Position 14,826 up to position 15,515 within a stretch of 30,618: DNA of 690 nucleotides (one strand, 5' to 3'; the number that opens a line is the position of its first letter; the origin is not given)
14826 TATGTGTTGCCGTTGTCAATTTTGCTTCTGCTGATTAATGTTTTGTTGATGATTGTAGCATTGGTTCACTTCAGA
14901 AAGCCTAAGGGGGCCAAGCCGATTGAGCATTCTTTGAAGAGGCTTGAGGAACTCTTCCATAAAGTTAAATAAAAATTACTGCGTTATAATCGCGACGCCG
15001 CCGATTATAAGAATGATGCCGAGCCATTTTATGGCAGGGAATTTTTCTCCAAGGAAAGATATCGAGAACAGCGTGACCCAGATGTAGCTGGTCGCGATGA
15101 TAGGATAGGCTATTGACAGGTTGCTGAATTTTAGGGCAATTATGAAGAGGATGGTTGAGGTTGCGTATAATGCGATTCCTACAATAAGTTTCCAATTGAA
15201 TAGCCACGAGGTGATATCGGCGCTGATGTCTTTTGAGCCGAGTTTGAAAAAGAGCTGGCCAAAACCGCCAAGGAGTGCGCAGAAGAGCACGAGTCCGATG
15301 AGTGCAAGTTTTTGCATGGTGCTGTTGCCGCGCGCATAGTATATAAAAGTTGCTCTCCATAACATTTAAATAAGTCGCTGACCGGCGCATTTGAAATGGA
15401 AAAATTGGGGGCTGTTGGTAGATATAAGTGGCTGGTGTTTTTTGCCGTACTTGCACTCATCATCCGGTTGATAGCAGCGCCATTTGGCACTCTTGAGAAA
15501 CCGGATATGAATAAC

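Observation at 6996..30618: Candidate dedicated O-glycosylation island for mucin-like giant surface proteins in a DPANN-type archaeon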

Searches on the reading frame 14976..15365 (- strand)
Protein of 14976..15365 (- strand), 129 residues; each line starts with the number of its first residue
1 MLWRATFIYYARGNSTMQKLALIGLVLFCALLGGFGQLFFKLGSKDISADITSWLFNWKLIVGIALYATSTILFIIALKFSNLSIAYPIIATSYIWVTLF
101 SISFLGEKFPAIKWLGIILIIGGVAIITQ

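Call 3: search_protein_families(library=pfam, proteins=[window:14976-15365:-], max_evalue=0.01)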
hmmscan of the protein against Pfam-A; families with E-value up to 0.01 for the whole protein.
window:14976-15365:- (129 aa): 4 families
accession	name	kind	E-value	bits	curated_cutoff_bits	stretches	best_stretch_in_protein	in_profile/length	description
PF00892.27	EamA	-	1.3e-09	38.9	28.2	1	2-128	13-134/135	EamA-like transporter family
PF10639.15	TMEM234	-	2.3e-07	31.3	30.1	1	47-127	31-112/113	Putative transmembrane family 234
PF03151.22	TPT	-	2.3e-06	27.7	30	1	49-128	58-136/291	Triose-phosphate Transporter family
PF04142.21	Nuc_sug_transp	-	0.00026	20.7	27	1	53-127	79-153/315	Nucleotide-sugar transporter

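Call 8: search_protein_families(library=ncbifam, proteins=[window:14976-15365:-], max_evalue=0.01)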
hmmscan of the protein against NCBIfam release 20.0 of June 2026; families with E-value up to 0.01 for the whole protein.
window:14976-15365:- (129 aa): 3 families
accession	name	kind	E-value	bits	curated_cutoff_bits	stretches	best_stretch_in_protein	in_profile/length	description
NF011625.2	PRK15051.1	equivalog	1.4e-10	41.3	92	1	25-127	4-107/111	4-amino-4-deoxy-L-arabinose-phosphoundecaprenol flippase subunit ArnE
NF002816.2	PRK02971.1-2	equivalog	8.3e-09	35.9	99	1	57-128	44-117/120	4-amino-4-deoxy-L-arabinose-phosphoundecaprenol flippase subunit ArnF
TIGR03340.1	phn_DUF6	hypoth_equivalog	8.6e-07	28.9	288.15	1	24-128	34-134/281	phosphonate utilization associated putative membrane protein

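Call 54: search_solved_structures(query=window:14976-15365:-, max_evalue=1)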
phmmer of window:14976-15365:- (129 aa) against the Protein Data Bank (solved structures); distinct sequences matched with E-value up to 1: 3.
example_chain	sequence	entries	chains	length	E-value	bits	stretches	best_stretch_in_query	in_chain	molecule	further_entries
9gs3_B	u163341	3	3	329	0.064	17.1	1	66-127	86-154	SLC35B1-E33A inward facing conformation | Solute carrier family 35 member B1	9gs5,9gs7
9grz_B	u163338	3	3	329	0.065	17.1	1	66-127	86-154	Solute carrier family 35 member B1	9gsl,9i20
9gry_A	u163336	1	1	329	0.077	16.8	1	66-127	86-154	human SLC35B1-Q113F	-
